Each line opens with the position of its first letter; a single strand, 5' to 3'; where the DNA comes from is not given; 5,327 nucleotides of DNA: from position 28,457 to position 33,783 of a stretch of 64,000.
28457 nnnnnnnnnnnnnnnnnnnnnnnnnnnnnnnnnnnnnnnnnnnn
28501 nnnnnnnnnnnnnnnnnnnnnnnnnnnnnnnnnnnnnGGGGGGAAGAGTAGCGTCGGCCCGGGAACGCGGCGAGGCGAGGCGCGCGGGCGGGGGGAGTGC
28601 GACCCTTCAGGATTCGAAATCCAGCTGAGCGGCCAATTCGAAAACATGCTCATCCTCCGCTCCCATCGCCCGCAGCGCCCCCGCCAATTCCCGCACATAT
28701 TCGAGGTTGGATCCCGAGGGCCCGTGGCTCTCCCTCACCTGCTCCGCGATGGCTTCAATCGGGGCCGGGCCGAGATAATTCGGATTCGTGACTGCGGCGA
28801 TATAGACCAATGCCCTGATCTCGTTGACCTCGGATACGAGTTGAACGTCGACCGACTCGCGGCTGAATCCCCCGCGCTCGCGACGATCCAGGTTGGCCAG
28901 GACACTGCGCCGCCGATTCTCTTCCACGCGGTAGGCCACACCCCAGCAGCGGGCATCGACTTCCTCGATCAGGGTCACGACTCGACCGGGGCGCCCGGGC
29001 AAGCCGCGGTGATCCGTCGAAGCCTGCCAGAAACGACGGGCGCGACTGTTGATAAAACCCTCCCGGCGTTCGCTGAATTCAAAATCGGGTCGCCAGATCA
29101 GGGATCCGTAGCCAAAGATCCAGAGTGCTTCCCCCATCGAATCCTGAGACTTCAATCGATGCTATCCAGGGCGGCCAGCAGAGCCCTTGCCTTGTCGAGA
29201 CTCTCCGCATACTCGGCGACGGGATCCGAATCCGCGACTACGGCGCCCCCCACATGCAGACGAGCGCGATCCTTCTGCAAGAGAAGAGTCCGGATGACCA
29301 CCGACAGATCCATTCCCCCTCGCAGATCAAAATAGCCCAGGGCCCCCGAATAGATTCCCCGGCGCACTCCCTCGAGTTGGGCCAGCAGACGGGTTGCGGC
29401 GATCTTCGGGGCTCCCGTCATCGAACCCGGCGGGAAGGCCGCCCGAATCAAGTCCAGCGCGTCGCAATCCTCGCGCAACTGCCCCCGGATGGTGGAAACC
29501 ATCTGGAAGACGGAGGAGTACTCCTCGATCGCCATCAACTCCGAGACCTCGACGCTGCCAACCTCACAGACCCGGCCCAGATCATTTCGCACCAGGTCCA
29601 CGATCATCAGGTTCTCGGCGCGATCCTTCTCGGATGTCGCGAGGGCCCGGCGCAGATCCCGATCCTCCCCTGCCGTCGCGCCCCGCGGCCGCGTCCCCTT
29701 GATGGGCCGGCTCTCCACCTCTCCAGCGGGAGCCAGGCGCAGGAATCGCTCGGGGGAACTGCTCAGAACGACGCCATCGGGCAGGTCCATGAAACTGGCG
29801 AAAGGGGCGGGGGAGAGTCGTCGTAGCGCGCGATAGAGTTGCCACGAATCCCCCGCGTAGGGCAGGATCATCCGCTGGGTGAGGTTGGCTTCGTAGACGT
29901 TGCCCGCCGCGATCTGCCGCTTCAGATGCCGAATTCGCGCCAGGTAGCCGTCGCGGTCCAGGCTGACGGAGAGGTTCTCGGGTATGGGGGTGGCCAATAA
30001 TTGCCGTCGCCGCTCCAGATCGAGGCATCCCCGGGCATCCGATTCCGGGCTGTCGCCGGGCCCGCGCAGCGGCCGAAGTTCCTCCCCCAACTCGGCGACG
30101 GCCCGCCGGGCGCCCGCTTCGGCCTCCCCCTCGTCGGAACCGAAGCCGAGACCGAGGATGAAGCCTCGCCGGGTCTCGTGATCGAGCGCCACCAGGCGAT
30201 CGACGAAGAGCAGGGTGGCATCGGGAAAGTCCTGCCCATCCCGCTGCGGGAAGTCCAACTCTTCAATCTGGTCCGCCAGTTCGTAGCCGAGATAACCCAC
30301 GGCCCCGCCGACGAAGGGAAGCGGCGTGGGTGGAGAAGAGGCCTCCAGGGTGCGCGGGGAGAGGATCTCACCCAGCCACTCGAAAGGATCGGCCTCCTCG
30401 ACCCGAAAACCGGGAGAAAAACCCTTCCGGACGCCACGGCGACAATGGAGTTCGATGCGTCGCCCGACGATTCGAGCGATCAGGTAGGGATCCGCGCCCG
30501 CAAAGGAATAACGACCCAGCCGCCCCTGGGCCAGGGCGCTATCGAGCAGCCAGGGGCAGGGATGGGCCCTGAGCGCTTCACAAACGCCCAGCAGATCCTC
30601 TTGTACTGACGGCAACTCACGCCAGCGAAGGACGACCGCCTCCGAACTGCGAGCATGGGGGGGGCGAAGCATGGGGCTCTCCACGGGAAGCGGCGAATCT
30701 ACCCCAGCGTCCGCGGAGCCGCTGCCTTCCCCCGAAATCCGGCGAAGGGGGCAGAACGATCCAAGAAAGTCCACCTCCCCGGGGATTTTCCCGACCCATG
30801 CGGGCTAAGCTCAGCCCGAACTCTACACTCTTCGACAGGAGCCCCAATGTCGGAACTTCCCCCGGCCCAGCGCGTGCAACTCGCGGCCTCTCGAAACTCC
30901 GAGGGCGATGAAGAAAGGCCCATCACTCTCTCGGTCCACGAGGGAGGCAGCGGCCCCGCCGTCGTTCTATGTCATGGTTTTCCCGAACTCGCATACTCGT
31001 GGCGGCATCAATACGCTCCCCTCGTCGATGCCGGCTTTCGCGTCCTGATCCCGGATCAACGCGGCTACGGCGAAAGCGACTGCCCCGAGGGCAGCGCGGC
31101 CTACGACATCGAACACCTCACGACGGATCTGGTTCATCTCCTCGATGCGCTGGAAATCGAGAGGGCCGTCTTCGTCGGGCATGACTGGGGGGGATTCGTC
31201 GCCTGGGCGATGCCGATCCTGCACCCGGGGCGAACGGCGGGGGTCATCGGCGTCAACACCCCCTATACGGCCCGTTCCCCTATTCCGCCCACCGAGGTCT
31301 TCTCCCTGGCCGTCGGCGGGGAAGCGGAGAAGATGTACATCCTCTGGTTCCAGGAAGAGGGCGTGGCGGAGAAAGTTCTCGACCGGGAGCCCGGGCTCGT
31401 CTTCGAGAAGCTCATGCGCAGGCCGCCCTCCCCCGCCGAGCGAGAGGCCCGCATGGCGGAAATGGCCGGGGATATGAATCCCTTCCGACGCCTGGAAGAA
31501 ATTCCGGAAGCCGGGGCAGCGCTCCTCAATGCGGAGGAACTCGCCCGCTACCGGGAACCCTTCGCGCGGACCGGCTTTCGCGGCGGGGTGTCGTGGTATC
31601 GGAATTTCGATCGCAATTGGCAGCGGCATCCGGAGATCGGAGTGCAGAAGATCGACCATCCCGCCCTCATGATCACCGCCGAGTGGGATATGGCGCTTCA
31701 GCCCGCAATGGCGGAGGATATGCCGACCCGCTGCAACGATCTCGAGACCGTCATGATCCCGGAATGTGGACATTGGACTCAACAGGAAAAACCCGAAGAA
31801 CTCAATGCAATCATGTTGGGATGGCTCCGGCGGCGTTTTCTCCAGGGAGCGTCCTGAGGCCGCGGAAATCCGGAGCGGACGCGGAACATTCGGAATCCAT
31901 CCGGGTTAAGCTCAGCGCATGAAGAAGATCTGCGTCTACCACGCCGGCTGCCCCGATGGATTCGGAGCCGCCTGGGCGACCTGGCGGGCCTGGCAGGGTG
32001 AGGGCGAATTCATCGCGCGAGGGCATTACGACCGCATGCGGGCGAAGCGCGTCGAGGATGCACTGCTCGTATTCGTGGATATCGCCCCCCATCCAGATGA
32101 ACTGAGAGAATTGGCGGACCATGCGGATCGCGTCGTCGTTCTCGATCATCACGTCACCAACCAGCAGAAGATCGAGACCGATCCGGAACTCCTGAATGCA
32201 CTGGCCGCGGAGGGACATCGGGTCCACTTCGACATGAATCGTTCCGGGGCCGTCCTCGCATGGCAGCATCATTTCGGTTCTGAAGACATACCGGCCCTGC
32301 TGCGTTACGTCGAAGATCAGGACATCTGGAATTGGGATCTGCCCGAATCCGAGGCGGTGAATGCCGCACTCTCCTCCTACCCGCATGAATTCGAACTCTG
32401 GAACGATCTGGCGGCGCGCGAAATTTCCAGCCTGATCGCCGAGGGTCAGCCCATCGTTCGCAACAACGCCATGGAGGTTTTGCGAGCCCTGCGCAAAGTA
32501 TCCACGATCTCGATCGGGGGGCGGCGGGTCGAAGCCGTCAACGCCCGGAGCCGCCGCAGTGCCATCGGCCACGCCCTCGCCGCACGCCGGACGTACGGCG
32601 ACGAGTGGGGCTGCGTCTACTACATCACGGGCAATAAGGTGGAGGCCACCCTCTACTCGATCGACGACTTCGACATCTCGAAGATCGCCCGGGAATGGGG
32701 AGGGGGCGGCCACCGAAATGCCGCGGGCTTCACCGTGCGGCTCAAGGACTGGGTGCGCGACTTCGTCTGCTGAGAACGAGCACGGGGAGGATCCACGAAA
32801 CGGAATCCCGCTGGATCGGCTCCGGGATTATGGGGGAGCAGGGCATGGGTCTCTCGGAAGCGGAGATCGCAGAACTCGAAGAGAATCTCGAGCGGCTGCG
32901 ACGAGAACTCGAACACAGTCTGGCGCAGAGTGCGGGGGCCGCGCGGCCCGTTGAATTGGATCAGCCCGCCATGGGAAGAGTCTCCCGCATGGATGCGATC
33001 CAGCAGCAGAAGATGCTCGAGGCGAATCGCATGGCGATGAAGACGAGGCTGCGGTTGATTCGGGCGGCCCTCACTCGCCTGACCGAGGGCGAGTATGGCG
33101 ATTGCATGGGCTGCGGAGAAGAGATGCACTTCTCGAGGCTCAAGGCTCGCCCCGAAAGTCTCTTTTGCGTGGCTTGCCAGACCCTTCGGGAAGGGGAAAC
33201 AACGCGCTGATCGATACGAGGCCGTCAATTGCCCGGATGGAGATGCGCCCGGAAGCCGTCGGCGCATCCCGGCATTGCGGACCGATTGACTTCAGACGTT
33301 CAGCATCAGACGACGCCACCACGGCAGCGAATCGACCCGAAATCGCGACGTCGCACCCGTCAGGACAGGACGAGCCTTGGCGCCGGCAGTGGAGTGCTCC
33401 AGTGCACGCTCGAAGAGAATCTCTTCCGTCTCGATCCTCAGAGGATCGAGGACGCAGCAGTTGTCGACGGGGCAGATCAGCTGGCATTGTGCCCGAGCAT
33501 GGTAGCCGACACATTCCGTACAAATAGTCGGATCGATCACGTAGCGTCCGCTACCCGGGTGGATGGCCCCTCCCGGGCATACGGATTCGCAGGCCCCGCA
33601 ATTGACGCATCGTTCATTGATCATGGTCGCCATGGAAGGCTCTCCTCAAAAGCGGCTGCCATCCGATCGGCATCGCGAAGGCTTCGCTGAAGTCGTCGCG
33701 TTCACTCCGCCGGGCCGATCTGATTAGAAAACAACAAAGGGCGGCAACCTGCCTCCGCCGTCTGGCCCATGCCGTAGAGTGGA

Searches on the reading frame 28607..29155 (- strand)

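Call 91: search_protein_families(library=pfam, proteins=[window:28607-29155:-], max_evalue=0.0001)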
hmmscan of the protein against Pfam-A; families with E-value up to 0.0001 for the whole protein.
window:28607-29155:- (182 aa): 2 families
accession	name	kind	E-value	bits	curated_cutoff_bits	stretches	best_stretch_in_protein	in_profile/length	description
PF04752.17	ChaC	-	2e-59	201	21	1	11-177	1-172/176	ChaC-like protein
PF06094.17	GGACT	-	1.1e-05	26.4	22.8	1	56-122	41-104/120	Gamma-glutamyl cyclotransferase, AIG2-like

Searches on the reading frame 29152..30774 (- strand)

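Call 26: search_protein_families(library=pfam, proteins=[window:29152-30774:-], max_evalue=0.001)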
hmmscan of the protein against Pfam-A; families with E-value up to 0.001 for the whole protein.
window:29152-30774:- (540 aa): 2 families
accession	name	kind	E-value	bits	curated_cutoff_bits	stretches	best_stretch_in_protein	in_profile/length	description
PF00425.24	Chorismate_bind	-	3.7e-87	292.6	27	1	274-528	2-257/257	chorismate binding enzyme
PF04715.19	Anth_synt_I_N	-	1.5e-24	87.3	23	1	60-203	4-137/140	Anthranilate synthase component I, N terminal region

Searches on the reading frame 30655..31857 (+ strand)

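Call 26: search_protein_families(library=pfam, proteins=[window:30655-31857:+], max_evalue=0.001)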
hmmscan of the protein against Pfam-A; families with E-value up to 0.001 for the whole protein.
window:30655-31857:+ (400 aa): 3 families
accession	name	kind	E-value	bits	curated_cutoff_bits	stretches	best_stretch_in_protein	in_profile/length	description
PF00561.26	Abhydrolase_1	-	2.6e-30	106.3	25.8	1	101-380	1-245/245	alpha/beta hydrolase fold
PF12697.13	Abhydrolase_6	-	1.2e-22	82.1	26.3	1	103-385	1-216/217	Alpha/beta hydrolase family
PF12146.15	Hydrolase_4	-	1.6e-13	51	27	1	102-218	6-125/239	Serine aminopeptidase, S33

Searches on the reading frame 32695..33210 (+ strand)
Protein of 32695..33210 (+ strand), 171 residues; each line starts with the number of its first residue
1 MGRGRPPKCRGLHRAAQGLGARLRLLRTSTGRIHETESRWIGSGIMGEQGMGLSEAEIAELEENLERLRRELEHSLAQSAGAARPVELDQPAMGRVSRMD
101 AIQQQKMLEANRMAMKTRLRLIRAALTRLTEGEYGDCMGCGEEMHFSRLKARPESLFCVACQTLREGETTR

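Call 3: search_protein_families(library=pfam, proteins=[window:32695-33210:+], max_evalue=0.1)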
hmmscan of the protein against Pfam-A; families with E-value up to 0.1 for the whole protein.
window:32695-33210:+ (171 aa): 2 families
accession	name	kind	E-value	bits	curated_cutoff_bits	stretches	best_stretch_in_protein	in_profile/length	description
PF01258.23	zf-dskA_traR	-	1.8e-06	28.2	24.9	1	132-166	1-35/36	Prokaryotic dksA/traR C4-type zinc finger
PF20975.2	DGCcoil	-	0.015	14.9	26.7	1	57-129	258-332/359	DGC-associated coil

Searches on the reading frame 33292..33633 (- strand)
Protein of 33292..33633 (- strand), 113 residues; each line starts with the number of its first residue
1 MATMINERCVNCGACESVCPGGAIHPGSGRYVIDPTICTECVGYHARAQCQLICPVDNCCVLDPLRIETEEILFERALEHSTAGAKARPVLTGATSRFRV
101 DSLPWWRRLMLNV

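Call 3: search_protein_families(library=pfam, proteins=[window:33292-33633:-], max_evalue=0.1)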
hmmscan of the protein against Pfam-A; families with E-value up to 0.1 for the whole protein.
window:33292-33633:- (113 aa): 12 families
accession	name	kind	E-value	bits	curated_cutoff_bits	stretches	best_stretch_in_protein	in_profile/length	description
PF12838.12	Fer4_7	-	3.6e-08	34.2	27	2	8-57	1-51/52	4Fe-4S dicluster domain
PF00037.32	Fer4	-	1.5e-07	31.4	21.1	1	5-24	4-23/24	4Fe-4S binding domain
PF12797.12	Fer4_2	-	1.4e-05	25.1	24.5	1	6-20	7-21/22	4Fe-4S binding domain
PF12837.12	Fer4_6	-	3.1e-05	24.1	25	1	3-24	3-24/24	4Fe-4S binding domain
PF12798.12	Fer4_3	-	0.00067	20.7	27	1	9-23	1-15/15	4Fe-4S binding domain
PF13484.11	Fer4_16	-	0.00071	20.7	30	1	8-40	1-31/66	4Fe-4S double cluster binding domain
PF13237.11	Fer4_10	-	0.0012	19.2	25.5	1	6-55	6-53/53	4Fe-4S dicluster domain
PF25160.1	LdpA_Fe-S-bd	-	0.0013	18.9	27.6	1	4-25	23-44/49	LdpA Fe-S cluster-binding domain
PF12800.12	Fer4_4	-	0.0017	19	24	1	7-21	2-16/17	4Fe-4S binding domain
PF13187.11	Fer4_9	-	0.0062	17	27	1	8-57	1-50/52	4Fe-4S dicluster domain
PF13534.11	Fer4_17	-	0.022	15.8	22.2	1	7-22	44-59/61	4Fe-4S dicluster domain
PF14697.11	Fer4_21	-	0.086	13.4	35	0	5-60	4-57/59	4Fe-4S dicluster domain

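Call 37: search_protein_families(library=ncbifam, proteins=[window:33292-33633:-], max_evalue=0.01)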
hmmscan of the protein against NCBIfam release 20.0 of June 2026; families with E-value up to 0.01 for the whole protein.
window:33292-33633:- (113 aa): 17 families
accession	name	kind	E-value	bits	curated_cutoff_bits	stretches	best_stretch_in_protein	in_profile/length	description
NF033683.1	di_4Fe-4S_YfhL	equivalog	4.2e-26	91.1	86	1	1-76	1-76/80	YfhL family 4Fe-4S dicluster ferredoxin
NF058577.1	FdxA_fam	equivalog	4.2e-13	49.2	65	1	1-57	1-51/52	4Fe-4S ferredoxin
NF040864.1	HgcB_ferredoxin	equivalog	0.00016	21.4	99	1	5-59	12-61/93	mercury methylation ferredoxin HgcB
NF038196.1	ferrodoxin_EFR1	subfamily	0.00074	19.6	75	1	5-56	182-226/242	EFR1 family ferrodoxin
NF042909.1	FMH_DH_FwdF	exception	0.0011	18.1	375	1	4-56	222-271/336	tungsten-dependent formylmethanofuran dehydrogenase subunit FwdF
NF045480.1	FdxA_Actino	equivalog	0.0016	18.6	125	1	6-25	37-56/107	ferredoxin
NF043069.1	T4HPD_activ_SAM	equivalog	0.0019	17.6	425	1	5-42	49-86/299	trans-4-hydroxy-L-proline dehydratase activase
NF040770.1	hetero_SS_HdrA2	exception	0.0028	15.8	1100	1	2-49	572-619/777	CoB-CoM heterodisulfide reductase HdrA2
TIGR01971.1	NuoI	subfamily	0.0038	16.8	113.05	1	7-26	81-100/121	NADH-quinone oxidoreductase, chain I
NF009053.0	PRK12387.1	subfamily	0.004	16.9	204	1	7-25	73-91/180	formate hydrogenlyase complex iron-sulfur subunit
TIGR04041.1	activase_YjjW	hypoth_equivalog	0.0048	16.3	250.2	1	7-57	41-85/276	YjjW family glycine radical enzyme activase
NF045874.1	Vhu_polyferre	exception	0.0051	15.6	600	1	6-58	195-242/381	F420-non-reducing hydrogenase associated-polyferredoxin VhuB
NF005503.0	PRK07118.1-2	equivalog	0.0054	16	252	1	7-64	212-268/292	RnfABCDGE type electron transport complex subunit B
NF040763.1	FeFe_hydrog_A6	exception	0.0073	14.7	765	1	3-25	184-206/571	NADH-dependent [FeFe] hydrogenase, group A6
TIGR03224.1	benzo_boxA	equivalog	0.0088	15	459.2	0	7-43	10-46/411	benzoyl-CoA 2,3-epoxidase subunit BoxA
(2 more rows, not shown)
